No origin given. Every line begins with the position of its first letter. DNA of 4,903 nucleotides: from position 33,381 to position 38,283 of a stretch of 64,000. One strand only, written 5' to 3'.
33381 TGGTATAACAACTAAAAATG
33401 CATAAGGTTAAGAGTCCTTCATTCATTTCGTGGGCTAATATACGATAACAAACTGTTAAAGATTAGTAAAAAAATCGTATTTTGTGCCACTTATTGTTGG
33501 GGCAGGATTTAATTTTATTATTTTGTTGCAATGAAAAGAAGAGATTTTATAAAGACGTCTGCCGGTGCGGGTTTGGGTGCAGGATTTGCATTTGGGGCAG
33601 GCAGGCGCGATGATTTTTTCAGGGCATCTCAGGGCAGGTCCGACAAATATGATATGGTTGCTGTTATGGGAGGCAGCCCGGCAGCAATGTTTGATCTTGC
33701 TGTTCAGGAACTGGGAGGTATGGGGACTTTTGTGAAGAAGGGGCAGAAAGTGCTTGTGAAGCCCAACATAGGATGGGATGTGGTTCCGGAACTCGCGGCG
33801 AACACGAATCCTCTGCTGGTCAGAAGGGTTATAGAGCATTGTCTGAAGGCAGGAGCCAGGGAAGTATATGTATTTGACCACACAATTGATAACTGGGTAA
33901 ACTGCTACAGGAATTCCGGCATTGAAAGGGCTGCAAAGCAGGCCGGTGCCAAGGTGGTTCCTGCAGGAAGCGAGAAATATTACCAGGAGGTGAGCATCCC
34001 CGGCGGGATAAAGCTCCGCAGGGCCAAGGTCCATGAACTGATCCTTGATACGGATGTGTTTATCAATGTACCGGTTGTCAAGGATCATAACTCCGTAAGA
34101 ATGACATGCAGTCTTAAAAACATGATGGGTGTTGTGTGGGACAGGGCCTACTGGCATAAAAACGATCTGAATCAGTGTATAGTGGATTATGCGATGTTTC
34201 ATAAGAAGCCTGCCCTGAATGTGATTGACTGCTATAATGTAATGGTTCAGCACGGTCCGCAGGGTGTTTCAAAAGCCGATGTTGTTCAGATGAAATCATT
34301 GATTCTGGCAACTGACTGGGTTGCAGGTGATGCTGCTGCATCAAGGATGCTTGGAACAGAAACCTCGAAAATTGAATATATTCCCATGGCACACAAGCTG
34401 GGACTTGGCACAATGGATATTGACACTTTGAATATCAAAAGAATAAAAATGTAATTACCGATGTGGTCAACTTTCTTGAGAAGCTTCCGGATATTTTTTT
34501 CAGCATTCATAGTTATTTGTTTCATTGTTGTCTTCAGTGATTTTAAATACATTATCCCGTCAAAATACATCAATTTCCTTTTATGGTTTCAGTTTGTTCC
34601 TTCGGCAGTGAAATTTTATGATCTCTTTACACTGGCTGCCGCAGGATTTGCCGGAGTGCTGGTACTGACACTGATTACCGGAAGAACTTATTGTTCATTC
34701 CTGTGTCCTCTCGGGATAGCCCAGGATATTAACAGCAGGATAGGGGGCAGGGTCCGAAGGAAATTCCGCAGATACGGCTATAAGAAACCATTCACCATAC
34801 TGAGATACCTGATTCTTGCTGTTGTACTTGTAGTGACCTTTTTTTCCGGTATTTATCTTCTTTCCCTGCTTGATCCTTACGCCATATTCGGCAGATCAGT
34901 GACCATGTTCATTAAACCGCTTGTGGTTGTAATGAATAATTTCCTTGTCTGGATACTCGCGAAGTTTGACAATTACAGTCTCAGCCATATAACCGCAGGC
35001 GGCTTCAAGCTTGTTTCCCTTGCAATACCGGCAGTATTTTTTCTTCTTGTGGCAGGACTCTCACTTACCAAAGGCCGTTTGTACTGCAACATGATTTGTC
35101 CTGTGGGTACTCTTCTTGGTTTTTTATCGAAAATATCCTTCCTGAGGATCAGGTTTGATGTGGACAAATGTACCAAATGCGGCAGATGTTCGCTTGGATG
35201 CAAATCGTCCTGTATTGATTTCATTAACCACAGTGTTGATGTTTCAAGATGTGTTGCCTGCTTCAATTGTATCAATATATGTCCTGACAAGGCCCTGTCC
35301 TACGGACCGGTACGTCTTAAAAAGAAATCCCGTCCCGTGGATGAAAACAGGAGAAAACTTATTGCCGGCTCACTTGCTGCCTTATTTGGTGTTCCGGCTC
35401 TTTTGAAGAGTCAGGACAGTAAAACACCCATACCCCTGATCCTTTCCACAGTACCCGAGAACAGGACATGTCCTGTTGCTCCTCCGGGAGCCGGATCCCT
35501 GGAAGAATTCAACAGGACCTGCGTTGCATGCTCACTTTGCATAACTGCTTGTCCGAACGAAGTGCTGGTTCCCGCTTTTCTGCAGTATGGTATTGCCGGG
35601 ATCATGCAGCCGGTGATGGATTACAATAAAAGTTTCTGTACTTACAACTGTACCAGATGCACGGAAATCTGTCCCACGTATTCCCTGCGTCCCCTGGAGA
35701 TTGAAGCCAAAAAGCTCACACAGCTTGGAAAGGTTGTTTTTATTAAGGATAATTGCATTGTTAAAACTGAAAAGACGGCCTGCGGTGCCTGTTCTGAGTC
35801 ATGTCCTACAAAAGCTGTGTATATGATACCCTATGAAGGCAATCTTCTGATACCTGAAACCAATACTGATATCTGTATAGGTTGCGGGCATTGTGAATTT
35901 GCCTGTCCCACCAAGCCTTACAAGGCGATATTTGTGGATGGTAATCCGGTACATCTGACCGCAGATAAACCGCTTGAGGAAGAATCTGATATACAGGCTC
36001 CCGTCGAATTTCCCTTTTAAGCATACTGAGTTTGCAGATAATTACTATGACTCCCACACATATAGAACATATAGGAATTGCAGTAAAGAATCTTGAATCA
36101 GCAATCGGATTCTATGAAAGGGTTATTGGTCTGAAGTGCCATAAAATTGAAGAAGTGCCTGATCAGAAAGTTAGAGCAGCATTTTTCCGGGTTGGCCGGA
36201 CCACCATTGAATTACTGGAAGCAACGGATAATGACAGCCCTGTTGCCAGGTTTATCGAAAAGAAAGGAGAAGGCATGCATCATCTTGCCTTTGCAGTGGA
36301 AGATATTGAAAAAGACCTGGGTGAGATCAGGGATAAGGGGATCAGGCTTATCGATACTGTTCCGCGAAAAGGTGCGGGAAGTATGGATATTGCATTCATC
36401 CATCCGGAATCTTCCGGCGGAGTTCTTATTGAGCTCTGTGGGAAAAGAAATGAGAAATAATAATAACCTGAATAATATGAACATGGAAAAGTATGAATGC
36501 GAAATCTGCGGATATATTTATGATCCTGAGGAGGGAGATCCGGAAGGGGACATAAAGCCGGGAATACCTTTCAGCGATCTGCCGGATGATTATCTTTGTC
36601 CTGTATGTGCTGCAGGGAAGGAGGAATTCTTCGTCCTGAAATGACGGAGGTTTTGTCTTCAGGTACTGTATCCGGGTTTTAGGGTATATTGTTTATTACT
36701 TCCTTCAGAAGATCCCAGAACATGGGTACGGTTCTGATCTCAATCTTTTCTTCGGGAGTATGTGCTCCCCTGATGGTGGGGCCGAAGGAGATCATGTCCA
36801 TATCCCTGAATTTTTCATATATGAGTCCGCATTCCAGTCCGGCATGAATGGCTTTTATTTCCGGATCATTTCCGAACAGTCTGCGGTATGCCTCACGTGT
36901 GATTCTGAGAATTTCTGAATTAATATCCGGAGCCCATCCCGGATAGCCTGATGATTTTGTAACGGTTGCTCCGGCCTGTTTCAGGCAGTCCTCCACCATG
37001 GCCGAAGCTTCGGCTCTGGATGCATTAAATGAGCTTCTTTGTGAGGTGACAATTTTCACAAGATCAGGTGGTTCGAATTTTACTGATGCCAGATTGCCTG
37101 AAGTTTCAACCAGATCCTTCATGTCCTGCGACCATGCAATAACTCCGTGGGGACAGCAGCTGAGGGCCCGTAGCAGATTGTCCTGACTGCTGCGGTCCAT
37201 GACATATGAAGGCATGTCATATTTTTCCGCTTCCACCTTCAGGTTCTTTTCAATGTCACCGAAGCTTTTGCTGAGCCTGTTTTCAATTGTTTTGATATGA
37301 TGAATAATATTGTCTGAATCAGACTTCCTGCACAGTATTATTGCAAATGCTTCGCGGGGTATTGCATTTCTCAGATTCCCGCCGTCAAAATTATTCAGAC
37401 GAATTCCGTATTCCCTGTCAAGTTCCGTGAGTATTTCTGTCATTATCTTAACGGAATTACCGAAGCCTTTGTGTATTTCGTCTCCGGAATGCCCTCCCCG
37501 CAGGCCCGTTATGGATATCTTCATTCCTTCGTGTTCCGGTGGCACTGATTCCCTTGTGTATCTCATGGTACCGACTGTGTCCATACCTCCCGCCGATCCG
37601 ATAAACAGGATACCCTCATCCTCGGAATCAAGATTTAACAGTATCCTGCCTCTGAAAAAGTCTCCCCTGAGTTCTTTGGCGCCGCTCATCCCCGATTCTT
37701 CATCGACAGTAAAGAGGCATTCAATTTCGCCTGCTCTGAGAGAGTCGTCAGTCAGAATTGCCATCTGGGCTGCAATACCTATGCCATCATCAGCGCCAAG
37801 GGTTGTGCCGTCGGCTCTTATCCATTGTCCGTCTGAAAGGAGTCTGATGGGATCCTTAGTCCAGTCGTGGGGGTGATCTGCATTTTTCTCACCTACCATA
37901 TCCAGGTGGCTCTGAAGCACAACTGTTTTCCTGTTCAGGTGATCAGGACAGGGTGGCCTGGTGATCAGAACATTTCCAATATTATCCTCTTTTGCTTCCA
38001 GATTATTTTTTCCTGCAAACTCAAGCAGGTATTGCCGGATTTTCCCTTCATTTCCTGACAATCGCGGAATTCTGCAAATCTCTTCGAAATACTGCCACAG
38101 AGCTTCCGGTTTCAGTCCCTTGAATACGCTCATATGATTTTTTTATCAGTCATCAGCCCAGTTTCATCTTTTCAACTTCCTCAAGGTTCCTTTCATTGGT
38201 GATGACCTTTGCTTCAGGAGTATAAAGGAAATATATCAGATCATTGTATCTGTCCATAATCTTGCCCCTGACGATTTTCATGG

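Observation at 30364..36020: Orphan larB-larE-larC cluster paired divergently with a Tat-exported DUF362 protein and a membrane polyferredoxin; no larA in the window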

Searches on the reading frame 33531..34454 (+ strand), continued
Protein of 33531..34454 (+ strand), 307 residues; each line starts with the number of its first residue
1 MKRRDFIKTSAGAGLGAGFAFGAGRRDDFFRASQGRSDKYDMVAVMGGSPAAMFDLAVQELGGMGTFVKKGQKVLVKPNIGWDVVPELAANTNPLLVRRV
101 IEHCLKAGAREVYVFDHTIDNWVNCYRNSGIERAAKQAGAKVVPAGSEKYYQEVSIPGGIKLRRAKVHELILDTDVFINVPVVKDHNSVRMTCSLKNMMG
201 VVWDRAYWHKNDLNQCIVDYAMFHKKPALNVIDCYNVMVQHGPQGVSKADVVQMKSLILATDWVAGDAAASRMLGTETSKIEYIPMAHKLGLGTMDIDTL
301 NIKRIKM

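Call 93: search_dna_similar(query=L254:12940-14538:+, collection=plasmids, mode=protein, max_evalue=1e-30, max_rows=30)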
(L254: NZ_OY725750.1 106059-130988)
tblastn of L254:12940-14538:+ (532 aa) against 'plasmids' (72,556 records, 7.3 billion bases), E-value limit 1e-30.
Records with a match: 3; places in all: 4; records where one place covers at least 80% of the query: 3.
Best place of each record, by identity: >=99% 1; <60% 2.
By first word of the organism name: Parabacteroides 2; Bacteroides 1.
By predicted mobility (MOB-suite, as given by PLSDB): non-mobilizable 3.
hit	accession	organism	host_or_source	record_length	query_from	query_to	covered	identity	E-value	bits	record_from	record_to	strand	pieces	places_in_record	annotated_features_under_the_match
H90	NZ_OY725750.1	Parabacteroides distasonis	-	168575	1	532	100%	100.0%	0e+0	959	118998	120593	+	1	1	4Fe-4S dicluster domain-containing protein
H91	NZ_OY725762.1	Parabacteroides distasonis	-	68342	7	508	94%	41.7%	3e-112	374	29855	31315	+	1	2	4Fe-4S binding protein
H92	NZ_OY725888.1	Bacteroides finegoldii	-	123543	7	508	94%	41.2%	2e-109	365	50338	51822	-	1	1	4Fe-4S binding protein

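Call 94: get_annotated_region(hit=H92, flank=6000)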
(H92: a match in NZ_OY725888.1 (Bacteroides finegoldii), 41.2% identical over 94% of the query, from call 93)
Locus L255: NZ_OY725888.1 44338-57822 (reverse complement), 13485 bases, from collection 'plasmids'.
description: Bacteroides finegoldii strain Bacteroides finegoldii TSDC17.2-1.1 plasmid 78, complete sequence
organism: Bacteroides finegoldii (NCBI taxid 338188)
taxonomy: Bacteria; Bacteroidota; Bacteroidia; Bacteroidales; Bacteroidaceae; Bacteroides; Bacteroides finegoldii
host: -; source: -; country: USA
typing (MOB-suite, as given by PLSDB): non-mobilizable
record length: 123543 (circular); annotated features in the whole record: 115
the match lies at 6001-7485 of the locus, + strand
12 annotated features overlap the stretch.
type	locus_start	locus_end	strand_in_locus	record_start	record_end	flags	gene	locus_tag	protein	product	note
CDS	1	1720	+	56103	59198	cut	-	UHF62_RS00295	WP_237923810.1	DUF6298 domain-containing protein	-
CDS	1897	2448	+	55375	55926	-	-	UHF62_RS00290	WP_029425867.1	sigma-70 family RNA polymerase sigma factor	GO:0006352 - DNA-templated transcription initiation [Evidence IEA]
CDS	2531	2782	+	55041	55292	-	-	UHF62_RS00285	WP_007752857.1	hypothetical protein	-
CDS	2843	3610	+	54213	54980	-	-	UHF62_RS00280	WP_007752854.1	threonine/serine exporter family protein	-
CDS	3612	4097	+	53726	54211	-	-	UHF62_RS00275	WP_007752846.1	threonine/serine exporter family protein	-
CDS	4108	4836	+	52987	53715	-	-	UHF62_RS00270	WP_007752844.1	DUF6064 family protein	-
CDS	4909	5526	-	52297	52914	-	-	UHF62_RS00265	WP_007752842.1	HAD family phosphatase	-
CDS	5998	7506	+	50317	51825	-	-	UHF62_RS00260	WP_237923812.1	4Fe-4S binding protein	-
CDS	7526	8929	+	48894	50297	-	-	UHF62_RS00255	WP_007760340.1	aldo/keto reductase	-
CDS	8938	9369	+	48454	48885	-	-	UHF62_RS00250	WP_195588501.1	DUF1893 domain-containing protein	-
CDS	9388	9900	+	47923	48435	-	-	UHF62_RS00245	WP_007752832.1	hypothetical protein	-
CDS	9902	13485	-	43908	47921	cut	-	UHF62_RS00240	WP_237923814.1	two-component regulator propeller domain-containing protein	-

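Call 99: get_annotated_region(hit=H2, flank=15000)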
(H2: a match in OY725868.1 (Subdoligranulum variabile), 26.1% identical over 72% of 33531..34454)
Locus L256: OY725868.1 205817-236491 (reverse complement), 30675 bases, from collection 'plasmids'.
description: Subdoligranulum variabile strain Subdoligranulum variabile TSDC17.2-1.1 genome assembly, plasmid: 34
organism: Subdoligranulum variabile (NCBI taxid 214851)
taxonomy: Bacteria; Bacillota; Clostridia; Eubacteriales; Oscillospiraceae; Subdoligranulum; Subdoligranulum variabile
host: -; source: -; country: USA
typing (MOB-suite, as given by PLSDB): non-mobilizable
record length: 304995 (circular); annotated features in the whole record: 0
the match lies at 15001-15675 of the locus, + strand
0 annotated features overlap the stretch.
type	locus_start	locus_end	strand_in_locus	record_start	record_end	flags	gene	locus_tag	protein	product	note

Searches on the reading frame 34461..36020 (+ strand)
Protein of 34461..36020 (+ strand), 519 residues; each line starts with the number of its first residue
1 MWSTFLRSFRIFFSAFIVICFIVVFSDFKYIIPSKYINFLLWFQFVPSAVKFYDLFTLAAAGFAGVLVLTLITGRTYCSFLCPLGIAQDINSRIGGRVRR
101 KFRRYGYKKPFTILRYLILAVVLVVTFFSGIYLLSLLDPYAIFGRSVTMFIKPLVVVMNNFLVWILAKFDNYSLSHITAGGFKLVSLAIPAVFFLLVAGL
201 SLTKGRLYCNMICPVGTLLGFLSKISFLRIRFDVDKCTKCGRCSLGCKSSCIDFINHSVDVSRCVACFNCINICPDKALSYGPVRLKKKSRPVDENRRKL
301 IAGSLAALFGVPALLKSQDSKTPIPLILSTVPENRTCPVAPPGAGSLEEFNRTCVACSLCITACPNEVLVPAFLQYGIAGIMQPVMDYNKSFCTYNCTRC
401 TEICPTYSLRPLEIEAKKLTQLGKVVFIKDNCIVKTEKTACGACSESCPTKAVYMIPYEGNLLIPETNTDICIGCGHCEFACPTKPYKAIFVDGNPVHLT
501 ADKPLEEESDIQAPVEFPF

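Call 3: search_protein_families(library=pfam, proteins=[window:34461-36020:+], max_evalue=0.01)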
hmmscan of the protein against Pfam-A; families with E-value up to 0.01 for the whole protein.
window:34461-36020:+ (519 aa): 11 families
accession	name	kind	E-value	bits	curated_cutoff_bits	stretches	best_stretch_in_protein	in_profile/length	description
PF12837.12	Fer4_6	-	3e-18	65.2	25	2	464-484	1-21/24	4Fe-4S binding domain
PF12838.12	Fer4_7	-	7.3e-17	62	27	2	440-485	4-51/52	4Fe-4S dicluster domain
PF13187.11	Fer4_9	-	8.4e-17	61.4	27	2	439-485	3-50/52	4Fe-4S dicluster domain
PF12801.12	Fer4_5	-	7.3e-16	58.3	22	2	58-100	4-46/48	4Fe-4S binding domain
PF14697.11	Fer4_21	-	1.6e-15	57.4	35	3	233-277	4-55/59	4Fe-4S dicluster domain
PF00037.32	Fer4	-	1.5e-14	53.5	21.1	1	466-485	2-21/24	4Fe-4S binding domain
PF12797.12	Fer4_2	-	9.2e-13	47.7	24.5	2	465-484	3-22/22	4Fe-4S binding domain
PF13237.11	Fer4_10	-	5.6e-12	45.8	25.5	3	230-275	2-53/53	4Fe-4S dicluster domain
PF13484.11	Fer4_16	-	1.8e-10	41.9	30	2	396-450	4-65/66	4Fe-4S double cluster binding domain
PF13183.11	Fer4_8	-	2.5e-08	34.8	27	1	261-368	2-68/68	4Fe-4S dicluster domain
PF25160.1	LdpA_Fe-S-bd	-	0.00023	21.3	27.6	0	444-485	9-41/49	LdpA Fe-S cluster-binding domain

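Call 4: search_protein_families(library=ncbifam, proteins=[window:34461-36020:+], max_evalue=0.01)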
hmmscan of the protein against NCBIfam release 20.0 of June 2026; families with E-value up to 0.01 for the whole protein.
window:34461-36020:+ (519 aa): 53 families (the best 25 are shown)
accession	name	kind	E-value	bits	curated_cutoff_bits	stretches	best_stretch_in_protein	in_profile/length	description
TIGR02163.1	napH_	subfamily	9.1e-24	84.4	213.05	2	192-281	158-253/255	NapH/MauN family ferredoxin-type protein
NF007013.0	PRK09477.1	equivalog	5.4e-21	74.9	234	2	66-163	93-187/286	quinol dehydrogenase ferredoxin subunit NapH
NF007012.0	PRK09476.1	equivalog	1.5e-13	50.5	269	1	330-492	37-205/254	ferredoxin-type protein NapG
TIGR00397.1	mauM_napG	subfamily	4.6e-13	49.2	178.85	1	327-482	28-187/213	MauM/NapG family ferredoxin-type protein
TIGR00402.1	napF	equivalog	6.6e-13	48.8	102.2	1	334-484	17-145/149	ferredoxin-type protein NapF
NF038196.1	ferrodoxin_EFR1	subfamily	2.7e-12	47.3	75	1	233-288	183-238/242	EFR1 family ferrodoxin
TIGR01971.1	NuoI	subfamily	4.9e-12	45.5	113.05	2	351-409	41-98/121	NADH-quinone oxidoreductase, chain I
NF045874.1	Vhu_polyferre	exception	1.4e-11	43.8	600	2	207-291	36-115/381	F420-non-reducing hydrogenase associated-polyferredoxin VhuB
TIGR02700.1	flavo_MJ0208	hypoth_equivalog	1.6e-11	43.9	251.35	2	212-300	127-215/234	dihydromethanopterin reductase (acceptor)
NF009053.0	PRK12387.1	subfamily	1e-10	41.7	204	2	423-485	31-88/180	formate hydrogenlyase complex iron-sulfur subunit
NF042909.1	FMH_DH_FwdF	exception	1.2e-10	41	375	1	350-486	13-154/336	tungsten-dependent formylmethanofuran dehydrogenase subunit FwdF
TIGR02912.1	sulfite_red_C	equivalog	1.5e-10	40.6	324.1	2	439-487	172-218/314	sulfite reductase subunit C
NF004541.0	PRK05888.2-2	equivalog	3.8e-10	39.9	217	2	230-281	56-113/168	NADH-quinone oxidoreductase subunit NuoI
NF040864.1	HgcB_ferredoxin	equivalog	9.4e-10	38.2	99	1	386-454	9-62/93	mercury methylation ferredoxin HgcB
NF043069.1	T4HPD_activ_SAM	equivalog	1.7e-09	37.5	425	1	229-280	45-98/299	trans-4-hydroxy-L-proline dehydratase activase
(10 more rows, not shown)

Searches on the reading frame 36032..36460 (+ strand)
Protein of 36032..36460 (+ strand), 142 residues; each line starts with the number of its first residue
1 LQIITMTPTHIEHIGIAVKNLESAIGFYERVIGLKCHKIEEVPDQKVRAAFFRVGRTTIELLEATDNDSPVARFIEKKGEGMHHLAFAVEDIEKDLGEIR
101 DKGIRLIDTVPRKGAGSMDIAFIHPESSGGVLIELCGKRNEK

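Call 3: search_protein_families(library=pfam, proteins=[window:36032-36460:+], max_evalue=0.01)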
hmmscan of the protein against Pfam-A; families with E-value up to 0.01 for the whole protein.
window:36032-36460:+ (142 aa): 3 families
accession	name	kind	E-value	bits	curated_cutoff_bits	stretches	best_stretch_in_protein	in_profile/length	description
PF13669.12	Glyoxalase_4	-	1.2e-25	90.3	27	1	13-122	2-109/109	Glyoxalase/Bleomycin resistance protein/Dioxygenase superfamily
PF00903.31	Glyoxalase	-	3.1e-20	73.2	20.6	1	11-135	2-121/121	Glyoxalase/Bleomycin resistance protein/Dioxygenase superfamily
PF13468.12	Glyoxalase_3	-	1e-08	35.9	25.1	1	12-135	2-134/176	Glyoxalase-like domain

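Call 4: search_protein_families(library=ncbifam, proteins=[window:36032-36460:+], max_evalue=0.01)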
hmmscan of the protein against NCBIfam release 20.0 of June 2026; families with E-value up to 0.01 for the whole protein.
window:36032-36460:+ (142 aa): 23 families
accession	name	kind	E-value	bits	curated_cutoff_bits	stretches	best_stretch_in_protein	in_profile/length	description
TIGR03081.1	metmalonyl_epim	equivalog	6.4e-46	156.1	114.95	1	10-136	1-128/129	methylmalonyl-CoA epimerase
TIGR00068.2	glyox_I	equivalog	6.5e-10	39.1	120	1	11-135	2-137/143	lactoylglutathione lyase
NF050075.1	SMU1112c_YaeR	equivalog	4.3e-09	36.7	140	1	10-106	3-97/125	SMU1112c/YaeR family gloxylase I-like metalloprotein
NF050074.1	glyox_I_GloA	exception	5.4e-09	36.2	165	1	11-107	2-94/121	lactoylglutathione lyase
TIGR01263.1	4HPPD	equivalog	1.1e-08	35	277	1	10-123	2-114/353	4-hydroxyphenylpyruvate dioxygenase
NF007629.0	PRK10291.1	equivalog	1.6e-07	31.3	246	1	13-136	5-124/135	lactoylglutathione lyase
TIGR03645.1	glyox_marine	hypoth_equivalog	1.1e-05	25.5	262.05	1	8-34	2-28/162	lactoylglutathione lyase family protein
NF000496.2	Fos_GSH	equivalog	2.9e-05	24.2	180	1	10-38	4-32/136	fosfomycin resistance glutathione transferase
NF042435.1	DhshikDhtase_QuiC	equivalog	0.00019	20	1200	1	9-108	440-546/635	3-dehydroshikimate dehydratase QuiC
NF003152.0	PRK04101.1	equivalog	0.00022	21.5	171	1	10-125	4-109/139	metallothiol transferase FosB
NF000074.1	299782349_fosC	exception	0.00025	21.2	250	1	11-38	5-32/132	FosC2 family fosfomycin resistance glutathione transferase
NF008551.0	PRK11478.1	equivalog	0.00034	21.1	148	1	11-104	7-98/129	VOC family protein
NF000495.1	FosK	exception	0.00036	20.4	280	1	9-42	3-36/132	fosfomycin resistance glutathione transferase FosK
TIGR03211.1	catechol_2_3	equivalog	0.00037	19.9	320.2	0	10-40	4-34/303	catechol 2,3-dioxygenase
NF000125.1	498180014_fosA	hypoth_equivalog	0.00038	20.7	250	1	6-128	1-112/129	Fos family putative thiol transferase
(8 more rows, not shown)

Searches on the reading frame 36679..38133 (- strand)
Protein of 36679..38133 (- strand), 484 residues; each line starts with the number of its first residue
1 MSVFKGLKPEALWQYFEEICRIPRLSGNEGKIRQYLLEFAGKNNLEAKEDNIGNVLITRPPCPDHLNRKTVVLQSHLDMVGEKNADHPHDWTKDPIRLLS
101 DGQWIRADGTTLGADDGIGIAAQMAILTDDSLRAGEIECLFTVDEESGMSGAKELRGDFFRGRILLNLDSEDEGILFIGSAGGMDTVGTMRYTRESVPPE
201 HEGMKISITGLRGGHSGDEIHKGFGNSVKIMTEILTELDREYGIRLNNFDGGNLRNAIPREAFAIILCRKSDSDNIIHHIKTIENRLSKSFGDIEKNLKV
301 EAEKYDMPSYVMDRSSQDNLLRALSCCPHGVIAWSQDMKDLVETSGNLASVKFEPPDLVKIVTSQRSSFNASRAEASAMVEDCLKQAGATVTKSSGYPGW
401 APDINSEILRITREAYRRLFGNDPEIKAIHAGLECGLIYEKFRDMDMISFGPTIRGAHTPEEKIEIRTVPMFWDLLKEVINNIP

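Call 3: search_protein_families(library=pfam, proteins=[window:36679-38133:-], max_evalue=0.01)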
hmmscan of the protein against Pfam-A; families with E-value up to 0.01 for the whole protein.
window:36679-38133:- (484 aa): 2 families
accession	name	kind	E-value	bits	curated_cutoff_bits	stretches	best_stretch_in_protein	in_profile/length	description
PF01546.33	Peptidase_M20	-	1.2e-14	55.2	24.6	1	73-481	2-205/206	Peptidase family M20/M25/M40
PF07687.19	M20_dimer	-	1.5e-10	41.4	21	1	207-290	12-102/107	Peptidase dimerisation domain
